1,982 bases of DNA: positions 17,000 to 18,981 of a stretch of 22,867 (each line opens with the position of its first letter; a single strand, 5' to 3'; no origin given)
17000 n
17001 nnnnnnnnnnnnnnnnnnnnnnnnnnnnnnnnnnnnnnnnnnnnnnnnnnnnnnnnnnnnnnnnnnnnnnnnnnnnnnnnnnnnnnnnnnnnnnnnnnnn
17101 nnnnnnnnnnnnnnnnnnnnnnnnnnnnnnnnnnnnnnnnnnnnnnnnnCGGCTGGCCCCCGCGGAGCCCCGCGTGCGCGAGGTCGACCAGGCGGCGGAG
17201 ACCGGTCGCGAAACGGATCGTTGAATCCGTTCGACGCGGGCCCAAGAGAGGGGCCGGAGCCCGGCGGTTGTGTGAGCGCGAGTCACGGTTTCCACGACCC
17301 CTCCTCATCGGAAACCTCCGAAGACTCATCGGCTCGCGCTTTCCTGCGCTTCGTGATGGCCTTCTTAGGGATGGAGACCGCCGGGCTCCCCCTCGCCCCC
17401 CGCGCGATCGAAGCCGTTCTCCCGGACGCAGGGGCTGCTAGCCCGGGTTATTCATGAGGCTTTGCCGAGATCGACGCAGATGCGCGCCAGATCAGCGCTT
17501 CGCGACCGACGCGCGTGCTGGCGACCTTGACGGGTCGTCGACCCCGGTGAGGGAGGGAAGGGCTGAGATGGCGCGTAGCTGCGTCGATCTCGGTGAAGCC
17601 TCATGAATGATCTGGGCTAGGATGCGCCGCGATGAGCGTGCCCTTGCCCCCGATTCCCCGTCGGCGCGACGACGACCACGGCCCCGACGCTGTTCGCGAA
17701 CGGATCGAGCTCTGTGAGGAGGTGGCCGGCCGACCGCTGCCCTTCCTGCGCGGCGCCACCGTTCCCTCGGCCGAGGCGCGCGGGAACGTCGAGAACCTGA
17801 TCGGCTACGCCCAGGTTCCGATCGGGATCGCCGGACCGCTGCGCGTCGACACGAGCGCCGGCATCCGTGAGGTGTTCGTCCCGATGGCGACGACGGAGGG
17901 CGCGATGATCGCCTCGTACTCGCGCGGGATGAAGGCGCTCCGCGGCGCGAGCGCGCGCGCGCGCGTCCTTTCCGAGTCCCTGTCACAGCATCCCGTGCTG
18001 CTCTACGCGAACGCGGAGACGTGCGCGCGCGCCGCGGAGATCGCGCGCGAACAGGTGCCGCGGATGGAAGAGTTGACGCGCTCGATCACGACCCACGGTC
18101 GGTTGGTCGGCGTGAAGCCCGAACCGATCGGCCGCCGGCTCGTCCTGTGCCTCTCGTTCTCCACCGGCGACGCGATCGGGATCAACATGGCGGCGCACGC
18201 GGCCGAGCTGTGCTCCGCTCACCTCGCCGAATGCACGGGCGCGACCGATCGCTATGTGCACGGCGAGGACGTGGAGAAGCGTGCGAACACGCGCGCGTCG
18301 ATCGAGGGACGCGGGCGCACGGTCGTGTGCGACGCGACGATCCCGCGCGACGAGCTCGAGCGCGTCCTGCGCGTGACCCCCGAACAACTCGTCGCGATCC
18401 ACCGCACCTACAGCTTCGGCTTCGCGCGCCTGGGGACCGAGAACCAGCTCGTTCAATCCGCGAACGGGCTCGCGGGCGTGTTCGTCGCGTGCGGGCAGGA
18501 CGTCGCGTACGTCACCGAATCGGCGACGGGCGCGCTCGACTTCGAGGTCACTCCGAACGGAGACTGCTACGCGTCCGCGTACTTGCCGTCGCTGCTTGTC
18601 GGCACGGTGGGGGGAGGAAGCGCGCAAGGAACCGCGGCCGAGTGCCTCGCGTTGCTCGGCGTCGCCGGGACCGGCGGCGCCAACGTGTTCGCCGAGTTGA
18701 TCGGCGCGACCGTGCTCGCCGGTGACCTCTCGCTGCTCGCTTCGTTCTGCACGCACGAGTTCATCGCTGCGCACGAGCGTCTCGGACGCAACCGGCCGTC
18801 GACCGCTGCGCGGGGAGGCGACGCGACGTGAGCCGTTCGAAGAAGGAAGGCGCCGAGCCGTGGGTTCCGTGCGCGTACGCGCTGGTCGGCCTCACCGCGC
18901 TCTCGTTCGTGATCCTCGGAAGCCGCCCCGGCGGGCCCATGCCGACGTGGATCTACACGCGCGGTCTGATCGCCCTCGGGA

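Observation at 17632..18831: Stand-alone class I (eukaryote/archaea-type) HMG-CoA reductase in a bacterial housekeeping neighbourhood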

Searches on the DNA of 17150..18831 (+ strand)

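Call 89: search_rna_families(source=window, start=17150, end=17660, threshold=evalue, max_evalue=10, show_alignments=2)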
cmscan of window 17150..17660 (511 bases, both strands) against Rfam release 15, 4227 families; matches with E-value up to 10: 1.
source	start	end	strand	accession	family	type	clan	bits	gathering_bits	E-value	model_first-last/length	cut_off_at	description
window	17373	17394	+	RF02044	CDKN2B-AS_2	Gene; lncRNA;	-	11.8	50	7.1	26-46/46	no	CDKN2B antisense RNA 1 convserved region 2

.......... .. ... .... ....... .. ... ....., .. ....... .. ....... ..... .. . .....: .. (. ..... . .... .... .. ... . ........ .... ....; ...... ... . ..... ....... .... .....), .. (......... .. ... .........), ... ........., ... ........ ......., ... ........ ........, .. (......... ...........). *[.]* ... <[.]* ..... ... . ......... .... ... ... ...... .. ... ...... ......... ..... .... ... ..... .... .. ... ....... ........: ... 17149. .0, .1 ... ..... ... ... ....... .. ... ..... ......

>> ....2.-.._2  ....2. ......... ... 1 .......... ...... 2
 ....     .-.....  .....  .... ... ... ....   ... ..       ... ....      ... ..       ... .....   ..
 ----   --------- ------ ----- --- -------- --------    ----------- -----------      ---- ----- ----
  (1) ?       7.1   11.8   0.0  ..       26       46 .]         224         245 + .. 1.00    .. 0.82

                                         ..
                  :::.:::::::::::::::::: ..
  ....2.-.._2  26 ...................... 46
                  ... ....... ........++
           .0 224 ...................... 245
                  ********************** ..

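Call 90: search_rna_families(source=L013, start=9600, end=10000, threshold=evalue, max_evalue=10, show_alignments=2)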
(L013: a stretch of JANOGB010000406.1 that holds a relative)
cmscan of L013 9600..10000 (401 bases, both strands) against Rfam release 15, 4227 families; matches with E-value up to 10: 5.
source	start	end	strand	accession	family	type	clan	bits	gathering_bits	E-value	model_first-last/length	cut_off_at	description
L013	9890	9942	-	RF01093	RF_site5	Cis-reg; frameshift_element;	-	21.9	35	0.14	1-60/60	no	Ma3 gene ribosomal frameshift signal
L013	9888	9944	+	RF03449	mir-6827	Gene; miRNA;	-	17.3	80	1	1-55/55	no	mir-6827 microRNA precursor family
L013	9867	9939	+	RF00236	ctRNA_pGA1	Gene; antisense;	-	17.2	45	0.55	1-79/79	no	ctRNA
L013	9696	9836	-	RF02177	SMCR2_1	Gene; lncRNA;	-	12.6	50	5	1-159/159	no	Smith-Magenis syndrome chromosome region, candidate 2 conserved region 1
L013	9848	9934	+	RF02233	sX14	Gene; sRNA;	-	12.2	80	8.6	1-92/92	no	Xanthomonas sRNA sX14/Xoo3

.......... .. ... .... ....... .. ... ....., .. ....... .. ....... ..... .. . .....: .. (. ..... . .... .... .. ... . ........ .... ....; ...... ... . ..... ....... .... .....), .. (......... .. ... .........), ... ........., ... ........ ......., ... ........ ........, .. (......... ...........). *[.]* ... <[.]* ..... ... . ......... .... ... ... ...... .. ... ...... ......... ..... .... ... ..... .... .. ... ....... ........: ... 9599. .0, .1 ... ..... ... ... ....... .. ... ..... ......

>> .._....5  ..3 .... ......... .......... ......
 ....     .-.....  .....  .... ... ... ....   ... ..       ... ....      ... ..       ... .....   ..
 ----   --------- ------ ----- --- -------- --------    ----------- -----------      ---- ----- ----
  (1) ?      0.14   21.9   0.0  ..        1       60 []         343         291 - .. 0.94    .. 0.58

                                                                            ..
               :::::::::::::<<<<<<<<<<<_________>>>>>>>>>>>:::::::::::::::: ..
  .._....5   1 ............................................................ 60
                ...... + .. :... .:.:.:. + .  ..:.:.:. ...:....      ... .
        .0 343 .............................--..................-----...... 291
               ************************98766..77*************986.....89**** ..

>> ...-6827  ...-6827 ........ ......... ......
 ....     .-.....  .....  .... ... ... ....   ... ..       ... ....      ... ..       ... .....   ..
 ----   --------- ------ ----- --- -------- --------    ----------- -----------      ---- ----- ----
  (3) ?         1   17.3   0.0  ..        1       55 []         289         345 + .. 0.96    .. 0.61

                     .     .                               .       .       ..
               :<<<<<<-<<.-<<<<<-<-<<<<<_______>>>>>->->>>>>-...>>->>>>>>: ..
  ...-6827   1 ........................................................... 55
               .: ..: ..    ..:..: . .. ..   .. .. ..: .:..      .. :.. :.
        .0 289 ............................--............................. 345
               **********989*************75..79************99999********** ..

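Call 96: build_rna_model(alignment_id=A4, structure=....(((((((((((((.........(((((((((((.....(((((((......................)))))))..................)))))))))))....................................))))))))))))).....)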
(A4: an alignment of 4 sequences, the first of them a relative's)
Model R1 built from alignment A4 (4 sequences, 161 columns); structure: as given.
model positions 159; base pairs 31; branch points 0; effective number of sequences 1.21; information 0.589 bits per position. Calibrated on 0.2 Mb of random sequence (short: E-values are rough).
structure used (alignment columns):
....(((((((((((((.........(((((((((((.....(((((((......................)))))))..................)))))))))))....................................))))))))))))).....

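Call 97: search_with_rna_model(model_id=R1, sources=[window, L002, L003, L005, L007, L008, L009, L010, L011, L012, L013, L014, L015, L016, L017, L018, L019, L020, L021, L022, L023, L024, L025, L026, L027, L028, L029, L030, L031, L032, L033, L034, L035, L036, L037, L038, L039, L040, L041, L042, L043, L044, L045, L046, L047, L048, L049, L050, L051, L052, L059, L061, L070, L085, L086, L087, L088], max_evalue=1, make_alignment=true)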
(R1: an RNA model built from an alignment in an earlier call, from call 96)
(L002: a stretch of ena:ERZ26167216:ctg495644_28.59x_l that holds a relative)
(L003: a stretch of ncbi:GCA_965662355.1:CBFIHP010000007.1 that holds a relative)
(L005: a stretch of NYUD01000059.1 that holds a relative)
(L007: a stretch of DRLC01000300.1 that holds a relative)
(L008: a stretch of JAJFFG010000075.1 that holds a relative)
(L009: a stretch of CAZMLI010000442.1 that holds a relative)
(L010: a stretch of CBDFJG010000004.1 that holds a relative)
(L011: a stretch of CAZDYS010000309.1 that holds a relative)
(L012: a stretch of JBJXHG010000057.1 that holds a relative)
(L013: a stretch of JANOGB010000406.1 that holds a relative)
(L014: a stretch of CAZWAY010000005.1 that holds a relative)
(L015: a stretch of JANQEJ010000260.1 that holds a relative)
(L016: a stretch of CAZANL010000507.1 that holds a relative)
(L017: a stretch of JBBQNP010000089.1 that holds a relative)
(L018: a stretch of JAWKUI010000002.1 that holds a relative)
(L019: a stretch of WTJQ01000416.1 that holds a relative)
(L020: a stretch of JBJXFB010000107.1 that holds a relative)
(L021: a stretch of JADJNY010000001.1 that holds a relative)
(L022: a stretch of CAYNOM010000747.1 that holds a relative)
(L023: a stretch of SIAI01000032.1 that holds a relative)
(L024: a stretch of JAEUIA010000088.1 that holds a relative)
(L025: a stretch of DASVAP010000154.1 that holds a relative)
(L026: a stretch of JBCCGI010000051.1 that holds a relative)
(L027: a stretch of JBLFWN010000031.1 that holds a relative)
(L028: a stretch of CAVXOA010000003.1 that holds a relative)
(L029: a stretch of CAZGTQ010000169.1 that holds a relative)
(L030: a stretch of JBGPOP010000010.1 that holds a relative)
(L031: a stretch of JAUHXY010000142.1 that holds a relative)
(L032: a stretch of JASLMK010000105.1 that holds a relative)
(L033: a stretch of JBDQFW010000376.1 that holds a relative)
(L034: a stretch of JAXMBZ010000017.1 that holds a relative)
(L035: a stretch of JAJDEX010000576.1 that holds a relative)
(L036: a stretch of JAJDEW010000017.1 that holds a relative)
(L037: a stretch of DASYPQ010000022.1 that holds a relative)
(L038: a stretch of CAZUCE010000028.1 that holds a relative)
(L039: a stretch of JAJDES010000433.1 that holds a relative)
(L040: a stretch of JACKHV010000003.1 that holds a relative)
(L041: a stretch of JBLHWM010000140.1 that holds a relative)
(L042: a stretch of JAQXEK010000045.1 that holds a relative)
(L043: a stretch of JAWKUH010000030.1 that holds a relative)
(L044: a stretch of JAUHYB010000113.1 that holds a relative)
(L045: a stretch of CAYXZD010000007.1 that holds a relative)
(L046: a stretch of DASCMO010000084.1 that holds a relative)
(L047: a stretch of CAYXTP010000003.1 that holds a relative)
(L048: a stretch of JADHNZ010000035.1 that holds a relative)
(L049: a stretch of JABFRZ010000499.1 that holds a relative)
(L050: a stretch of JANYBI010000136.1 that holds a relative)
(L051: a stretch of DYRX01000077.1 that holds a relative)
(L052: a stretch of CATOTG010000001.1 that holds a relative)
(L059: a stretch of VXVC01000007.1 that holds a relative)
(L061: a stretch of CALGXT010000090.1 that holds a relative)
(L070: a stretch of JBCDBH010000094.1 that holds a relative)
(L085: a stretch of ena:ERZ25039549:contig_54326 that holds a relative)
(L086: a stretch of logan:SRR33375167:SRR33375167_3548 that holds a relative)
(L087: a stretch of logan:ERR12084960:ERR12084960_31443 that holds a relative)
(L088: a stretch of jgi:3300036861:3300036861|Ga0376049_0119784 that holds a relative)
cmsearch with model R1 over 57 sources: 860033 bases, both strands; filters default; matches with E-value up to 1: 11.
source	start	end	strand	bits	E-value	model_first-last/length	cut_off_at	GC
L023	9692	9852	+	189.5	7.4e-34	1-159/159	no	0.67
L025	9770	9928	+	176.4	2.5e-31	1-159/159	no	0.67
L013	9746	9903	+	172.2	1.7e-30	1-159/159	no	0.66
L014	9812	9959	+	145.5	2.3e-25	1-159/159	no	0.68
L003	9748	9910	+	89.9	1.3e-14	1-159/159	no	0.61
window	17251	17395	+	79.6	1.3e-12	1-159/159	no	0.66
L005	9705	9871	+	79.2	1.5e-12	1-159/159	no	0.62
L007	2025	2177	+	45.6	4.7e-06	1-159/159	no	0.64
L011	3626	3773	+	45.5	4.8e-06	1-159/159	no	0.68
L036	9765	9907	+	44.3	8.3e-06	1-159/159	no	0.59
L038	6684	6735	+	19.9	0.43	1-159/159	no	0.67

Alignment A5: 11 matches aligned to the model, 243 columns, each read 5' to 3' on its own strand. Consensus structure (alignment columns), stored with it:
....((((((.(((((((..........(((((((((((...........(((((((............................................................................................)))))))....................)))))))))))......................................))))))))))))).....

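Call 104: search_with_rna_model(model_id=R1, sources=[window, L003, L005, L007, L011, L013, L014, L023, L025, L036, L089, L090, L091, L092, L093, L094, L095, L096, L097, L098, L099, L100, L101, L102, L103, L104, L105, L106, L107, L108], max_evalue=0.001, make_alignment=true)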
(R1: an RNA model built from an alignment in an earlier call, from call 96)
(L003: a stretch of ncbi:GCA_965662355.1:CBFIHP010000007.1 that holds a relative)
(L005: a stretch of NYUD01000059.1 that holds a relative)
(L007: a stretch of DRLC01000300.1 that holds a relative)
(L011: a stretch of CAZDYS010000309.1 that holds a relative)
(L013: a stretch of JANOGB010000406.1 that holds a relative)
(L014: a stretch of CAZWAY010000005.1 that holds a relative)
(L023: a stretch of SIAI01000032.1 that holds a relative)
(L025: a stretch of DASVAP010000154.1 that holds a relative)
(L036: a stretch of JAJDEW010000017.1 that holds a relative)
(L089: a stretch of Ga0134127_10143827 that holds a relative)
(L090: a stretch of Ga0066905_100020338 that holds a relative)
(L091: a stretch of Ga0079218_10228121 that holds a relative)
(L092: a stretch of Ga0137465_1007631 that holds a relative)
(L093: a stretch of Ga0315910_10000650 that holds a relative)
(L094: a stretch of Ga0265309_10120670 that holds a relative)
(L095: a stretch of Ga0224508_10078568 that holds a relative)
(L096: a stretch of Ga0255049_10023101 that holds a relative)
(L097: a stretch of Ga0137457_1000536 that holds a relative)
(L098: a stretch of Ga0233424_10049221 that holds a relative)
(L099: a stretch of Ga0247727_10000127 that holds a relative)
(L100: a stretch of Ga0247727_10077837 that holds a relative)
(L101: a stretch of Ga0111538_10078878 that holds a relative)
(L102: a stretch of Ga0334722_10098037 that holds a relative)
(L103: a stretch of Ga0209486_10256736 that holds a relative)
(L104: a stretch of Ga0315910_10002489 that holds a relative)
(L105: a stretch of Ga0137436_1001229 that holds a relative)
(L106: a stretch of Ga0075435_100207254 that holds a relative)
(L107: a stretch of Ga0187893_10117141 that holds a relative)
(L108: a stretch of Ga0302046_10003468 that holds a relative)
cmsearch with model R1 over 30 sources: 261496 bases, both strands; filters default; matches with E-value up to 0.001: 30.
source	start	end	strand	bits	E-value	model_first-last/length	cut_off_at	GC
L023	9692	9852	+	189.5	2.3e-34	1-159/159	no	0.67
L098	1169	1327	+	189.3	2.4e-34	1-159/159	no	0.66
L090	653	810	-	183.9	2.7e-33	1-159/159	no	0.66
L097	6791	6948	-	182.6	5e-33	1-159/159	no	0.67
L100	3455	3611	-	179.7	1.8e-32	1-159/159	no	0.67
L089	1485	1643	+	176.5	7.2e-32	1-159/159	no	0.65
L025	9770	9928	+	176.4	7.6e-32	1-159/159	no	0.67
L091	627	785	+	176.1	8.6e-32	1-159/159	no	0.68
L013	9746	9903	+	172.2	5e-31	1-159/159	no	0.66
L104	684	843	+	170.2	1.2e-30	1-159/159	no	0.68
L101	751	913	-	167.1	4.9e-30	1-159/159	no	0.67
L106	1299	1458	+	166.9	5.3e-30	1-159/159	no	0.66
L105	3341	3503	-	165.8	8.6e-30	1-159/159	no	0.67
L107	460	614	-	160.4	9.4e-29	1-159/159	no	0.68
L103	851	1012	+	150.4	8.1e-27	1-159/159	no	0.66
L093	582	738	+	149.8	1e-26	1-159/159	no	0.68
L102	226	381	-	147.4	3.1e-26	1-159/159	no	0.67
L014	9812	9959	+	145.5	7e-26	1-159/159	no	0.68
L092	2552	2714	-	120.1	5.9e-21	1-159/159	no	0.66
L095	1909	2066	+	105.5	3.8e-18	1-159/159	no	0.6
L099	923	1072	-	94.7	4.7e-16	1-159/159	no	0.66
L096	1957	2119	-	90.1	3.6e-15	1-159/159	no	0.6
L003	9748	9910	+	89.9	3.9e-15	1-159/159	no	0.61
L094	1388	1536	-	86.1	2.2e-14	1-159/159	no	0.64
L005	9705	9871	+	79.2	4.5e-13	1-159/159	no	0.62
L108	12133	12277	+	59.4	3.1e-09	1-159/159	no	0.7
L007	2025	2177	+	45.6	1.4e-06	1-159/159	no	0.64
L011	3626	3773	+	45.5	1.5e-06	1-159/159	no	0.68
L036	9765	9907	+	44.3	2.5e-06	1-159/159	no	0.59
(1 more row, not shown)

Alignment A6: 30 matches aligned to the model, 255 columns, each read 5' to 3' on its own strand. Consensus structure (alignment columns), stored with it:
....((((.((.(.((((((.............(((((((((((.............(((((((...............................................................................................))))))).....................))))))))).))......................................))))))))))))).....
